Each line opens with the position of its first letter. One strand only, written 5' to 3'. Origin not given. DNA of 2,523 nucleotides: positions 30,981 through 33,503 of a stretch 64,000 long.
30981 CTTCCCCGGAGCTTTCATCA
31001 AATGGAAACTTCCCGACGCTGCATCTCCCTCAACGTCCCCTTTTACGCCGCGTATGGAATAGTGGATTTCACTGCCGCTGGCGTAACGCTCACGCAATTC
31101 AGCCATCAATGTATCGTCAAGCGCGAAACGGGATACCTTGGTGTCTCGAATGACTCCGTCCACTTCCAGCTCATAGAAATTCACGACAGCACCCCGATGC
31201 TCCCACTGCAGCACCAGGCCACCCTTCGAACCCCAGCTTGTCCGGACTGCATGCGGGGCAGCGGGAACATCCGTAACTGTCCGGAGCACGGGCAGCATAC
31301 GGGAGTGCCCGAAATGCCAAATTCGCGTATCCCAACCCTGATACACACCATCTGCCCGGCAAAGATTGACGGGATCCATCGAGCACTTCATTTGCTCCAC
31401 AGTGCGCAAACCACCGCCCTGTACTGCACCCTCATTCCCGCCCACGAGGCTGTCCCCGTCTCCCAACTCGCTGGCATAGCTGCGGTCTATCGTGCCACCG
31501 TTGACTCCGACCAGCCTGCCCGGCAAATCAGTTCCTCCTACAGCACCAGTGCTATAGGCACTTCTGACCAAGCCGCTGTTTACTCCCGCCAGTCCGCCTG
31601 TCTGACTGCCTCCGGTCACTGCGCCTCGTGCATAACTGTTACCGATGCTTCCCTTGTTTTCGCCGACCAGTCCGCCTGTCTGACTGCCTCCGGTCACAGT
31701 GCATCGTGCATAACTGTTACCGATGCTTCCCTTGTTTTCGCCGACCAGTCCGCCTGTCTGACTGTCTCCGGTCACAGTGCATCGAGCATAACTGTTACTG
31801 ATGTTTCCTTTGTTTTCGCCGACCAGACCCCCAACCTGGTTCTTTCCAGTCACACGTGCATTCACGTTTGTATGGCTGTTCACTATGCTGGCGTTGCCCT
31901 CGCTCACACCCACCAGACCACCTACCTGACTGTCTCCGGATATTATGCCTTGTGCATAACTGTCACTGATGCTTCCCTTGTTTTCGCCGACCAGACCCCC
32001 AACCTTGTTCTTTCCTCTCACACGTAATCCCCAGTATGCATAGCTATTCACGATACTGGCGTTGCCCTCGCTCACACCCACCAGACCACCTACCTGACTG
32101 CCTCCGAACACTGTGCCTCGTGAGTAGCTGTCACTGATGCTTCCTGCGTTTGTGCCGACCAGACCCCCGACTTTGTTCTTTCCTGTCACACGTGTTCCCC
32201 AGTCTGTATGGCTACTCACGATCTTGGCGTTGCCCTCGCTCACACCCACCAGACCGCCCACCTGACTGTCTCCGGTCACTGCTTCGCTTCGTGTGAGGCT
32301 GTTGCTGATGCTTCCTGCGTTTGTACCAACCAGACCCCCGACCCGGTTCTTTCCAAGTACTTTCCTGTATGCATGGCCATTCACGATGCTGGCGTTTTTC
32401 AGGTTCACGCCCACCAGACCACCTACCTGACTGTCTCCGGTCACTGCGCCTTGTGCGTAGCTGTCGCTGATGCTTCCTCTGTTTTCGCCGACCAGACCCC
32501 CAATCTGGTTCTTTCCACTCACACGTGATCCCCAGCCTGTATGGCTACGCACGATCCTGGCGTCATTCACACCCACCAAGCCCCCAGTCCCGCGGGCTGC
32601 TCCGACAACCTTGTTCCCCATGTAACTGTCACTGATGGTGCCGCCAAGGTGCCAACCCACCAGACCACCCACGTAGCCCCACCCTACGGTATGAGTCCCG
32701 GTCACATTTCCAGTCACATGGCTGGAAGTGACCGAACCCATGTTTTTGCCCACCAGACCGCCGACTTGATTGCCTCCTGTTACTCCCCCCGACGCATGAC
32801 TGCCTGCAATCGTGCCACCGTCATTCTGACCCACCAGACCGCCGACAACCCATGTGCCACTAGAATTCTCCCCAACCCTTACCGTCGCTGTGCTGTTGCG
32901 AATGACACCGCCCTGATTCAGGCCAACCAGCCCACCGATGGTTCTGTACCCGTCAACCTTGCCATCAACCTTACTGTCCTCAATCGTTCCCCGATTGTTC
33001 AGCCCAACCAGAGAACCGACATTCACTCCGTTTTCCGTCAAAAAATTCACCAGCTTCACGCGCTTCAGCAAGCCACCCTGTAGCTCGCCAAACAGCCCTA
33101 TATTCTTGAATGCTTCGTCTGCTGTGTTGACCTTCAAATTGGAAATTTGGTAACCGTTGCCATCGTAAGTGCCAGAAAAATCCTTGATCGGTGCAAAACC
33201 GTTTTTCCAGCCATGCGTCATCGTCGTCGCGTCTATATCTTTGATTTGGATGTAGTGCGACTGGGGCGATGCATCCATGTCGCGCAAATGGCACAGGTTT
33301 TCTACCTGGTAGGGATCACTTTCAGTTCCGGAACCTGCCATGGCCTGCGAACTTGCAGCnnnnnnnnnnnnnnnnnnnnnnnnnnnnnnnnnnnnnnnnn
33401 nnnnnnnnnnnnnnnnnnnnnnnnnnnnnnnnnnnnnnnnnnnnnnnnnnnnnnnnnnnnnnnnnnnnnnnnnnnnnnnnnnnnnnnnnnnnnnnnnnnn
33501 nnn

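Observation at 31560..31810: Perfect intragenic 60-bp (20-aa) tandem repeats inside GLUG tracts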

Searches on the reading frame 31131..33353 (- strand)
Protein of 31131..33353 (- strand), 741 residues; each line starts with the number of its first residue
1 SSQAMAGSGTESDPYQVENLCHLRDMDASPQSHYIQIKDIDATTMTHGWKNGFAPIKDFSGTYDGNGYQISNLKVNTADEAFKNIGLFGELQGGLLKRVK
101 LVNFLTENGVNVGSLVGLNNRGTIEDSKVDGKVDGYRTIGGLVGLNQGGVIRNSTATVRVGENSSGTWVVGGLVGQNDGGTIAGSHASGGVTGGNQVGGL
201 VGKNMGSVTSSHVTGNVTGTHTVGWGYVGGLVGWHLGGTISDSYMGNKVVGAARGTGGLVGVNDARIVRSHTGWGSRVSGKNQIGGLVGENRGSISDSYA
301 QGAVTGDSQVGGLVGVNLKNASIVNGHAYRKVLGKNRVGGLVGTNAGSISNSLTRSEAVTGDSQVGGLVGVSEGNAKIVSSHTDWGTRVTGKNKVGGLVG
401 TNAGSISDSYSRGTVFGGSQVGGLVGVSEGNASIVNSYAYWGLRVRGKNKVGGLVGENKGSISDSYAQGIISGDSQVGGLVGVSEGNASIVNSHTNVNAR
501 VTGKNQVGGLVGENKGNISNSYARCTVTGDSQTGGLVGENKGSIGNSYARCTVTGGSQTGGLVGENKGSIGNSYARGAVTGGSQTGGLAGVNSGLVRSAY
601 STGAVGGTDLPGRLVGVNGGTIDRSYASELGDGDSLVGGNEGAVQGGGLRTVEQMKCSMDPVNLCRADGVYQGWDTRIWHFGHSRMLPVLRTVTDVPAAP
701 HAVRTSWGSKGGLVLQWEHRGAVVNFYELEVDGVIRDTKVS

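Call 51: predict_structure(alignment_id=A2)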
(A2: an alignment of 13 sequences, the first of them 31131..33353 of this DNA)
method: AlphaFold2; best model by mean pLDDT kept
length: 741 residues; sequences in the alignment: 13
mean_pLDDT: 77.7   pTM: 0.77
mean pLDDT of the five models: 77.7, 77.5, 76.1, 65.8, 52.5
residues with pLDDT >= 90: 383; 70-90: 140; 50-70: 55; < 50: 163
segments of 3 or more residues with pLDDT < 50: 1-4, 9-11, 20-67, 78-80, 630-633, 645-741
pLDDT, mean of each block of 10 residues (from residue 1): 47 49 39 40 30 30 44 53 73 72 69 87 85 84 93 90 71 96 94 91 97 92 82 96 94 92 98 94 97 98 96 97 97 97 98 94 97 96 94 97 98 94 97 95 92 98 96 96 96 93 96 97 94 97 92 92 94 84 86 85 70 80 66 59 49 37 33 27 30 34 41 44 39 35 38
secondary structure, 60 per line:
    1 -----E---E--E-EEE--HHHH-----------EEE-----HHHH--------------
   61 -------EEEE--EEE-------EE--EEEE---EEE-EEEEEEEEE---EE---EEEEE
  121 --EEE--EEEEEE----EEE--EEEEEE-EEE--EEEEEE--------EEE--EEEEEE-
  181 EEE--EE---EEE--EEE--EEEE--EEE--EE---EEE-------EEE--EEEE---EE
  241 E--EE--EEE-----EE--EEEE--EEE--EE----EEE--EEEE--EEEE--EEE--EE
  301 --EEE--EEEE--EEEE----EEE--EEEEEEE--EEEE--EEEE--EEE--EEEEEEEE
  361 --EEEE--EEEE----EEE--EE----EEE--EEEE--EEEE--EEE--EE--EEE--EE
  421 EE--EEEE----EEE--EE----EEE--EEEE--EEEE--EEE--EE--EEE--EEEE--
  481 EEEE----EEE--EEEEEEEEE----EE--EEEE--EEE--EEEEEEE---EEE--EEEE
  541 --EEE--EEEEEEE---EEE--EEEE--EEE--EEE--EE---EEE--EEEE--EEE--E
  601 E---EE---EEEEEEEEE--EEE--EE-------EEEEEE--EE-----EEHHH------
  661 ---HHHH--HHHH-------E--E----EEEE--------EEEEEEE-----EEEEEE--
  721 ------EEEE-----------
elements in order (helices of 4 or more, strands of 3 or more residues): E15-17 H20-23 E35-37 H43-46 E68-71 E74-76 E88-91 E95-97 E99-107 E116-120 E123-125 E128-133 E138-140 E143-148 E150-152 E155-160 E169-171 E174-179 E181-183 E191-193 E196-198 E201-204 E207-209 E217-219 E227-229 E232-235 E239-241 E248-250 E260-263 E266-268 E277-279 E282-285 E288-291 E294-296 E303-305 E308-311 E314-317 E322-324 E327-333 E336-339 E342-345 E348-350 E353-360 E363-366 E369-372 E377-379 E388-390 E393-396 E399-402 E405-407 E414-416 E419-422 E425-428 E433-435 E444-446 E449-452 E455-458 E461-463 E470-472 E475-478 E481-484 E489-491 E494-502 E511-514 E517-519 E522-528 E532-534 E537-540 E543-545 E548-554 E558-560 E563-566 E569-571 E574-576 E584-586 E589-592 E595-597 E610-618 E621-623 E635-640 H664-667 H670-673 E689-692 E701-707 E713-718 E727-730

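Call 53: fold_search(model_id=the predicted structure, library=pdb)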
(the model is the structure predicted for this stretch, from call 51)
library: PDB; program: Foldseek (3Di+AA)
matches with E <= 10: 167; with E <= 0.001: 1
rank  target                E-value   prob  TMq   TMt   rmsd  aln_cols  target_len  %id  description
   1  3n6z                  8.0e-04  1.00  0.26  0.53   4.9       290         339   24  Crystal structure of a putative immunoglobulin A1 protease (BACOVA_03286) from Bacteroides ovatus at 1.30 A resolution (released 2010-07-21)
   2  7koh_C                9.3e-03  0.20  0.13  0.16  18.7       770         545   10  Crystal structure of antigen 43 from Escherichia coli EDL933 (released 2022-03-09)
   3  7koh_A                2.6e-02  0.30  0.18  0.22  18.2       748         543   11  Crystal structure of antigen 43 from Escherichia coli EDL933 (released 2022-03-09)
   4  7kob                  3.0e-02  0.60  0.20  0.34  11.7       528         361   10  Crystal structure of antigen 43b from Escherichia coli CFT073 (released 2022-03-09)
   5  7uvl_P                3.5e-02  1.00  0.24  0.15   7.3       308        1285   18  IgA1 Protease with IgA1 substrate (released 2022-11-23)
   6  7koh_D                4.9e-02  0.15  0.15  0.18  16.9       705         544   10  Crystal structure of antigen 43 from Escherichia coli EDL933 (released 2022-03-09)
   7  7jgj_A                5.4e-02  1.00  0.23  0.14   4.6       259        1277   22  IgA1 Protease in complex with neutralizing mAb (released 2020-12-09)
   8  4kh3                  7.1e-02  0.10  0.14  0.17  16.1       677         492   10  Structure of a bacterial self-associating protein (released 2014-01-15)
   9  7uvk                  8.2e-02  1.00  0.26  0.15   6.5       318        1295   19  G. haemolysans IgA1 protease (released 2022-11-23)
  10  2xt4_A                8.6e-02  0.33  0.09  0.28  12.9       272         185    7  Structure of the pentapeptide repeat protein AlbG, a resistance factor for the topoisomerase poison albicidin. (released 2010-10-13)
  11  6a40_A                1.0e-01  0.04  0.09  0.11  18.7       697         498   11  complex structure of Alginate lyase AlyF-OU02 with G4 (released 2019-05-01)
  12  6xja_P                1.1e-01  1.00  0.25  0.15   6.1       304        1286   18  Streptococcus Pneumoniae IgA1 Protease with IgA1 substrate (released 2021-01-20)
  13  8egr_A                1.3e-01  0.47  0.31  0.35  10.7       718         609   12  Upper tail structure of Staphylococcus phage Andhra (released 2022-12-14)
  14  5dn0                  1.4e-01  0.33  0.12  0.30  11.6       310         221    8  t1555 loop variant (released 2016-08-31)
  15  2xt2_B                1.5e-01  0.20  0.09  0.24  14.5       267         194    8  Structure of the pentapeptide repeat protein AlbG, a resistance factor for the topoisomerase poison albicidin. (released 2010-10-13)
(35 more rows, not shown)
